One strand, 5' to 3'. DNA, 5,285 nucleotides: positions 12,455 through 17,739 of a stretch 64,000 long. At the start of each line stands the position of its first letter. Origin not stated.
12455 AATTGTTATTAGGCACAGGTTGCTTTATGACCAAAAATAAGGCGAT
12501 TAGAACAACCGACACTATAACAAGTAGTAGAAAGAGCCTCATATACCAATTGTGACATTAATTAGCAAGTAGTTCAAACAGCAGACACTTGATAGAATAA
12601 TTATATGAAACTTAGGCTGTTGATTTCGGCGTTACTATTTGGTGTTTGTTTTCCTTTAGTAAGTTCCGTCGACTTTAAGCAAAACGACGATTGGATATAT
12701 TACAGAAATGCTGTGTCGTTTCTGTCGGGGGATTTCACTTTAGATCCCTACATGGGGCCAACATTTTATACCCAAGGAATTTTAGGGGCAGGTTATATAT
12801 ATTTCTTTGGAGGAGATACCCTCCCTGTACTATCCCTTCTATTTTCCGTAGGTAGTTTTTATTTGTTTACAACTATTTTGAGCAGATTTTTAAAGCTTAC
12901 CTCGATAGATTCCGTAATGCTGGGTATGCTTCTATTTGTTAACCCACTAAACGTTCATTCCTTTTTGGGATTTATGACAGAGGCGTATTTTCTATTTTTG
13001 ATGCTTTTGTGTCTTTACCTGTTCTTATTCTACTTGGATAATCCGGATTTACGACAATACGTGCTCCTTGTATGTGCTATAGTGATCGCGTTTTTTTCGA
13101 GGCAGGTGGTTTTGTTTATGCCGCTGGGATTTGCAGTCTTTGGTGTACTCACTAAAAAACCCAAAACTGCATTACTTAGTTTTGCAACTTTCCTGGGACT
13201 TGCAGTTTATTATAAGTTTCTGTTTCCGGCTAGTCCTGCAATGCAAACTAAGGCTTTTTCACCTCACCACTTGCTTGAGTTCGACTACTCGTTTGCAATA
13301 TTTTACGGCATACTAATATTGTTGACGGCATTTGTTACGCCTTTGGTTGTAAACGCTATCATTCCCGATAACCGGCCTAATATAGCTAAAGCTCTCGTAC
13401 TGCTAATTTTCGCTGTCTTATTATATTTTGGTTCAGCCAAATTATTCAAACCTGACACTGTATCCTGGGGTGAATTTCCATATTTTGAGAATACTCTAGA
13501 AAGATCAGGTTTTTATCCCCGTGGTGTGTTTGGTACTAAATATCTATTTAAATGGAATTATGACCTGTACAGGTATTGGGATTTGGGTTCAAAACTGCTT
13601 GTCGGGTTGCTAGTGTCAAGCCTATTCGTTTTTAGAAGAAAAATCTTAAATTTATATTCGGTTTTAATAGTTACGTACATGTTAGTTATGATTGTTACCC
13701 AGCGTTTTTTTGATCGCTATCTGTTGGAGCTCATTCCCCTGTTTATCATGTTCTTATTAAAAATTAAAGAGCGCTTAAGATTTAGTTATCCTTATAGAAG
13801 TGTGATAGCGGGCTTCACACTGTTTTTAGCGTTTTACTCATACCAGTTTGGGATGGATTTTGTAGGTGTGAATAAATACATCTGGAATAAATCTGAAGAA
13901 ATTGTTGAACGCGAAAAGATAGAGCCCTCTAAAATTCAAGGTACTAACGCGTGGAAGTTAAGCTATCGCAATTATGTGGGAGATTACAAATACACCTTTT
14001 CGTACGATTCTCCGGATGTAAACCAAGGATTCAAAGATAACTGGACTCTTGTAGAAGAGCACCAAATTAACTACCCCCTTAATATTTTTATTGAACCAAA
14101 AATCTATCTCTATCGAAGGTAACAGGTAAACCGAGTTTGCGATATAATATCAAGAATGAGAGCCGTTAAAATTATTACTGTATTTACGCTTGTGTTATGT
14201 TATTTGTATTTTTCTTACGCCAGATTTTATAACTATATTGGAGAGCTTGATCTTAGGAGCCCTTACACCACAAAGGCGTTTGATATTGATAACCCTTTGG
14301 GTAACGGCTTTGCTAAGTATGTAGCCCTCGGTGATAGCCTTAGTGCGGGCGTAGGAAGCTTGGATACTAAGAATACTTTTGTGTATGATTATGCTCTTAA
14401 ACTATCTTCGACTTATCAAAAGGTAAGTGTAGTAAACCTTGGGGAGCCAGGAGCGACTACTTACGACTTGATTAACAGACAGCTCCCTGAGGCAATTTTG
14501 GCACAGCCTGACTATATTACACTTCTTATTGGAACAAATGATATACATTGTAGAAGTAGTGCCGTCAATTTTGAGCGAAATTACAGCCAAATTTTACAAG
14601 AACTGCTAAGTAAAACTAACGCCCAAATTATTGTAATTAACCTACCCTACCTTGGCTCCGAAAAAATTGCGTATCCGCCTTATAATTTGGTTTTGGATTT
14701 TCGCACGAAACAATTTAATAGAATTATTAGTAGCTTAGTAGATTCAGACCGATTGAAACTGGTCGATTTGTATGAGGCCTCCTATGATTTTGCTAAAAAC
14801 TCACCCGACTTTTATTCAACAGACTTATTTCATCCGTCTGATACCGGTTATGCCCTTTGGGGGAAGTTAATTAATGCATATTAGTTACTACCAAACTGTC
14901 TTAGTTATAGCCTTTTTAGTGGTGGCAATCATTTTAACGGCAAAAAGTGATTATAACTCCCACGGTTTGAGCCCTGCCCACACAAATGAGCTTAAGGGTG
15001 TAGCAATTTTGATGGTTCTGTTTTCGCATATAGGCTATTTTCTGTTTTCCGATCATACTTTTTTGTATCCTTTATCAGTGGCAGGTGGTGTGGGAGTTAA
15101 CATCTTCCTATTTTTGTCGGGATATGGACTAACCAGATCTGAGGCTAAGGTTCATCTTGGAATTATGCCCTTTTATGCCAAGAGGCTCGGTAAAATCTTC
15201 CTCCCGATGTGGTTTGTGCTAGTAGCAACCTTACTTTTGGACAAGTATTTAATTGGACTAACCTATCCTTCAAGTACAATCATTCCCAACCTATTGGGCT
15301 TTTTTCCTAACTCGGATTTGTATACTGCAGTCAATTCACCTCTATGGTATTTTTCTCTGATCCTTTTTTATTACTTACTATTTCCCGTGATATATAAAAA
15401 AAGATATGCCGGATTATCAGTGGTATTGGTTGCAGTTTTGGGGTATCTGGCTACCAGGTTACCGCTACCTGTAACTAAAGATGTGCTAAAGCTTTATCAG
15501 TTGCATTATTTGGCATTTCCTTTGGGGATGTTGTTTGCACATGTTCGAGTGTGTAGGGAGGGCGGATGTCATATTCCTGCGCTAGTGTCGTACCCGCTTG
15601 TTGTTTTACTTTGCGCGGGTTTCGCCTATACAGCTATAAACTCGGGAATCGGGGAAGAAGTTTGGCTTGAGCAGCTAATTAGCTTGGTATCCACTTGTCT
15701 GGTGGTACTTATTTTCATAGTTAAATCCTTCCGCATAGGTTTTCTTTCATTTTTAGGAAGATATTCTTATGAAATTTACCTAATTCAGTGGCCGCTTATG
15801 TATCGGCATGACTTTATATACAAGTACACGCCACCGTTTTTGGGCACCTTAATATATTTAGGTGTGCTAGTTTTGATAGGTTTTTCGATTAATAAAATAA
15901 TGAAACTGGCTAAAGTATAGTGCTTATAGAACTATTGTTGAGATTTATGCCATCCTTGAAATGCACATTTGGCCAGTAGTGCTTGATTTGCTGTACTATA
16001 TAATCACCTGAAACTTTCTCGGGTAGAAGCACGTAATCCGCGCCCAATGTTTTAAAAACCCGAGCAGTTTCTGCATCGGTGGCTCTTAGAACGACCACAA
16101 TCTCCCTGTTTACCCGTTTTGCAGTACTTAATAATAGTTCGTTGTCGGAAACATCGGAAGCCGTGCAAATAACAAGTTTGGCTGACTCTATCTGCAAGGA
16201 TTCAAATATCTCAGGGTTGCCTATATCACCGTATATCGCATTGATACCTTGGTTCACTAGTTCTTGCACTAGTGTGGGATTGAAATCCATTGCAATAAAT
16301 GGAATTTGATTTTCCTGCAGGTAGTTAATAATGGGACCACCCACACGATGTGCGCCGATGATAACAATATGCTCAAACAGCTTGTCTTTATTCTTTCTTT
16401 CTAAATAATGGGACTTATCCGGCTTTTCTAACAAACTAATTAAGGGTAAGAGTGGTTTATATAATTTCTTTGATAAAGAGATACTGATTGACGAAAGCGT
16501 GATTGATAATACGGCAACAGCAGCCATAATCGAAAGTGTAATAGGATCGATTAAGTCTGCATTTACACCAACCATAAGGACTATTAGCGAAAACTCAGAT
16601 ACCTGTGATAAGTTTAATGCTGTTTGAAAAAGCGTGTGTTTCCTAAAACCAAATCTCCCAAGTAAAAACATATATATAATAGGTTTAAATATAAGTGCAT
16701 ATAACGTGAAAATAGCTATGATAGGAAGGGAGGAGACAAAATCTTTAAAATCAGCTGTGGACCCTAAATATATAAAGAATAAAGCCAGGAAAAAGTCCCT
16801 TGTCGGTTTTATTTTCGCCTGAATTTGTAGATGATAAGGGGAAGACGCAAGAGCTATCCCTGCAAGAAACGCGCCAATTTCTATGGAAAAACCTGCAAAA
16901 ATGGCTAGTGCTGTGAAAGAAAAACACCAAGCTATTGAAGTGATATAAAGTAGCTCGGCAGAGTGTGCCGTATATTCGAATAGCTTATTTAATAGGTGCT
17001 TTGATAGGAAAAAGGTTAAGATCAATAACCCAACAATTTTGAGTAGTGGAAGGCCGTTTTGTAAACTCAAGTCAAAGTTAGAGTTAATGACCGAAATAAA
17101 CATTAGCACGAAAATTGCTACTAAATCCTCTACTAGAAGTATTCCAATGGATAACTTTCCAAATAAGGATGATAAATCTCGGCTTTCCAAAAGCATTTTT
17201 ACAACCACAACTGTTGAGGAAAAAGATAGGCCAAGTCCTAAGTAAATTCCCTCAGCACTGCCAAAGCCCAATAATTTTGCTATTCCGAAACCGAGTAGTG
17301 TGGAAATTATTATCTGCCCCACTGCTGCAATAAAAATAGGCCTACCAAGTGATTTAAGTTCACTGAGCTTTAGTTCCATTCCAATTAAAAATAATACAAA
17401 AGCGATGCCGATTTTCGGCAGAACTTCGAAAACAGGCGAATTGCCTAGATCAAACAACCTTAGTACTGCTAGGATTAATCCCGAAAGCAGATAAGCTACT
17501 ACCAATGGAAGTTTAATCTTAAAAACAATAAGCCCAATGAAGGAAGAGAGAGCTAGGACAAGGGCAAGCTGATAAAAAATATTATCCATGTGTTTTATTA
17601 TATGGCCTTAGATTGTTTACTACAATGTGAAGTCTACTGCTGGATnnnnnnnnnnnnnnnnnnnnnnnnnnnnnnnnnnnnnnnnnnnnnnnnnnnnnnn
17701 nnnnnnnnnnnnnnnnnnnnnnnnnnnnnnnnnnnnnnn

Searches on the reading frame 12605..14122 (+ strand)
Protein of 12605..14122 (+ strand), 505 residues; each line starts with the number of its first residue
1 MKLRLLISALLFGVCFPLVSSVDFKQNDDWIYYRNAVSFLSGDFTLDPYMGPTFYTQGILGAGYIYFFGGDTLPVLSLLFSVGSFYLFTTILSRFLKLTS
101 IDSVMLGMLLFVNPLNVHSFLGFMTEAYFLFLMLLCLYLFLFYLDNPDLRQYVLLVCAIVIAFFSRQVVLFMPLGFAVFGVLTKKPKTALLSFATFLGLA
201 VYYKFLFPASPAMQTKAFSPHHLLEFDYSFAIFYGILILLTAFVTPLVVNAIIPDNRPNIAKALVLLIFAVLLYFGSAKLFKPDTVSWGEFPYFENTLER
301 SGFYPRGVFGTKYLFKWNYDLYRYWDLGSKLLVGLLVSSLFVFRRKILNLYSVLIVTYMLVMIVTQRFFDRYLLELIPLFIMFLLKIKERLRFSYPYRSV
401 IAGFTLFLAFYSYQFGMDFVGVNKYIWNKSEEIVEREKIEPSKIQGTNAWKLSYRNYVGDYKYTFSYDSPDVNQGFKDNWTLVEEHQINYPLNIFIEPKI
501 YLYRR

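Call 15: search_protein_families(library=pfam, proteins=[window:12605-14122:+], max_evalue=0.001)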
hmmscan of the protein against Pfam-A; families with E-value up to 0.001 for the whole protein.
window:12605-14122:+ (505 aa): 0 families

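Call 31: search_protein_families(library=pfam, proteins=[window:12605-14122:+], max_evalue=0.1)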
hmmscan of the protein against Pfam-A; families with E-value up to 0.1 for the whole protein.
window:12605-14122:+ (505 aa): 1 family
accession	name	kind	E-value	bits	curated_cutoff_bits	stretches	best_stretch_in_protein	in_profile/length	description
PF13231.12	PMT_2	-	0.0024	18.5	26.1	1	83-202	35-150/160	Dolichyl-phosphate-mannose-protein mannosyltransferase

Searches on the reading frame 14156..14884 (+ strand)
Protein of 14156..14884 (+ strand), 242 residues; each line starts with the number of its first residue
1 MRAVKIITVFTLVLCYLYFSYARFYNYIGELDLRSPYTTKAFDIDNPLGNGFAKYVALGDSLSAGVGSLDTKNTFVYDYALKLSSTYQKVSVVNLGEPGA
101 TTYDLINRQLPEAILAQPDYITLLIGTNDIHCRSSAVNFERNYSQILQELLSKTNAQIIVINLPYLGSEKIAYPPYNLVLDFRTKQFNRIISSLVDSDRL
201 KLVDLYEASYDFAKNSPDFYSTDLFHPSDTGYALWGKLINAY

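Call 15: search_protein_families(library=pfam, proteins=[window:14156-14884:+], max_evalue=0.001)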
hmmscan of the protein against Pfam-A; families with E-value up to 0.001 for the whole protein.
window:14156-14884:+ (242 aa): 3 families
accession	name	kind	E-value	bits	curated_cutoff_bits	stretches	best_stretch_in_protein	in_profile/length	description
PF13472.12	Lipase_GDSL_2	-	2.7e-28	100.1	32.9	1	57-234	1-178/178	GDSL-like Lipase/Acylhydrolase family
PF00657.28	Lipase_GDSL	-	1.8e-18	67.9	23.6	1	55-239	1-208/208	GDSL-like Lipase/Acylhydrolase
PF17182.10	OSK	-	0.00016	21.4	27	1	108-208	62-154/202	OSK domain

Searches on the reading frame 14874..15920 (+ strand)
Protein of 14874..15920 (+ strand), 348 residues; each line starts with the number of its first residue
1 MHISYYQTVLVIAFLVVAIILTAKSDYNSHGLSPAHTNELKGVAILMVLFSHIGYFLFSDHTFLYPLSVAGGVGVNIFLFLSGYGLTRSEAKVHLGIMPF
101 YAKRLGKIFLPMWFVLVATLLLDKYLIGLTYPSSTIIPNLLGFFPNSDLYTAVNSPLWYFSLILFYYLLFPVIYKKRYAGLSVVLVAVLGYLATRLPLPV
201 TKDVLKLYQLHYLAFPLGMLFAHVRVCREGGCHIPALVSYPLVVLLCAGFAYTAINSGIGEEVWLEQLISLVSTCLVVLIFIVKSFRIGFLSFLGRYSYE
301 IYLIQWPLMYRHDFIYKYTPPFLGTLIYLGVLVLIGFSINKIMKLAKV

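Call 4: search_protein_families(library=pfam, proteins=[window:14874-15920:+], max_evalue=0.01)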
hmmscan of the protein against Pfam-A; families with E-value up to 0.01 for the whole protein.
window:14874-15920:+ (348 aa): 1 family
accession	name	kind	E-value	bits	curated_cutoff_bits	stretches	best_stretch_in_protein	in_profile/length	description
PF01757.29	Acyl_transf_3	-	1.2e-24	87.5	31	1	40-339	7-324/326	Acyltransferase domain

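Call 5: search_protein_families(library=ncbifam, proteins=[window:14874-15920:+], max_evalue=0.01)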
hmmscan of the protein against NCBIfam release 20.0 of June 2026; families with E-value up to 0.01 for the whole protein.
window:14874-15920:+ (348 aa): 0 families

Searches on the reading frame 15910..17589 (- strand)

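Call 4: search_protein_families(library=pfam, proteins=[window:15910-17589:-], max_evalue=0.01)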
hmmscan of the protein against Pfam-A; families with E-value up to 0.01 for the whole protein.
window:15910-17589:- (559 aa): 2 families
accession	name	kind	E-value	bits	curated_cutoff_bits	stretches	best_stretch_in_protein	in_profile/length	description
PF00999.27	Na_H_Exchanger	-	8.9e-48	163.5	26.2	1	15-371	4-370/375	Sodium/hydrogen exchanger, transmembrane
PF02254.24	TrkA_N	-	2.6e-23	83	23.8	1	408-523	1-116/116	TrkA-N domain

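Call 5: search_protein_families(library=ncbifam, proteins=[window:15910-17589:-], max_evalue=0.01)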
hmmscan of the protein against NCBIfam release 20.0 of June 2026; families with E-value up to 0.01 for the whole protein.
window:15910-17589:- (559 aa): 13 families
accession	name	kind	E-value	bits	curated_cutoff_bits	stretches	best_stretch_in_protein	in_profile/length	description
NF007950.1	PRK10669.1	equivalog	2.3e-51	175.3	700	1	11-526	14-538/547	YbaL family putative K(+) efflux transporter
NF002924.0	PRK03562.1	equivalog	7.4e-46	156.8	752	1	16-515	18-512/623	glutathione-regulated potassium-efflux system protein KefC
TIGR00932.1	2a37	subfamily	1.1e-40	139.9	238.3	1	15-279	4-274/275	monovalent cation:proton antiporter-2 (CPA2) family protein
NF002973.0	PRK03659.1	equivalog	4.1e-39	134.6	804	1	21-503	23-498/602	glutathione-regulated potassium-efflux system protein KefB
NF045626.1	FeTrans_MagA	equivalog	2.5e-35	122.2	700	1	9-371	12-375/386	iron transporter MagA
NF007039.0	PRK09496.3-2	equivalog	6.7e-08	31.8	293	1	408-536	3-136/446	Trk system potassium transporter TrkA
NF007038.0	PRK09496.2-6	equivalog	2.4e-06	26.6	374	1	407-542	2-142/445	Trk system potassium transporter TrkA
NF007041.0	PRK09496.3-4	equivalog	4.1e-06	25.8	386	1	407-533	2-356/450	Trk system potassium transporter TrkA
NF007034.0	PRK09496.2-1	subfamily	9.3e-06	24.8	344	1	407-513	2-107/445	Trk system potassium transporter TrkA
NF007043.0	PRK09496.3-6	equivalog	1.2e-05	24.3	384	1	404-533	230-360/445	Trk system potassium transporter TrkA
NF007032.0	PRK09496.1-4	equivalog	0.00087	18.3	309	1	407-536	2-137/457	Trk system potassium transporter TrkA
NF003165.0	PRK04148.1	equivalog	0.0011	19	151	1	419-500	30-108/135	hypothetical protein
NF007031.0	PRK09496.1-2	equivalog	0.0016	17.6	289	1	406-535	234-366/458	Trk system potassium transporter TrkA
